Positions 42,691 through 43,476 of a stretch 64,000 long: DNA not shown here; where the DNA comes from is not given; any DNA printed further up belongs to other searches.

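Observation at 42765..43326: tRNA-Arg(ACG) immediately followed by tadA, the enzyme that edits its A34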

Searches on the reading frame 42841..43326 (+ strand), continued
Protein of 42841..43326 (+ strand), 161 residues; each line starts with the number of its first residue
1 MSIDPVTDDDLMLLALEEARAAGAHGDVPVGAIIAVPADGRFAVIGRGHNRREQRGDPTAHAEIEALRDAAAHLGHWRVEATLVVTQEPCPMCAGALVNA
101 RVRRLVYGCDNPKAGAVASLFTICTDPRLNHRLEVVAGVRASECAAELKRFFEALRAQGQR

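Call 58: find_encoding_contigs(protein=P0038, flank=1500, max_places=1)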
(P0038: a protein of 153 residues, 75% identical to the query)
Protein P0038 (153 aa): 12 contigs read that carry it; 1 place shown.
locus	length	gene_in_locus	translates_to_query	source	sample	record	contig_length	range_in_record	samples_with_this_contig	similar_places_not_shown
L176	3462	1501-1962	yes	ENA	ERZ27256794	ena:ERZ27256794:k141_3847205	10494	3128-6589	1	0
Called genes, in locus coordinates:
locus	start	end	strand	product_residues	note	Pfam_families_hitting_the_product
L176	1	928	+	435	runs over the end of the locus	PF02403:Seryl_tRNA_N, PF00587:tRNA-synt_2b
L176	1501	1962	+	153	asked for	PF00383:dCMP_cyt_deam_1, PF14437:MafB19-deam, PF14439:Bd3614-deam (weak)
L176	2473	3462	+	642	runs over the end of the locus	-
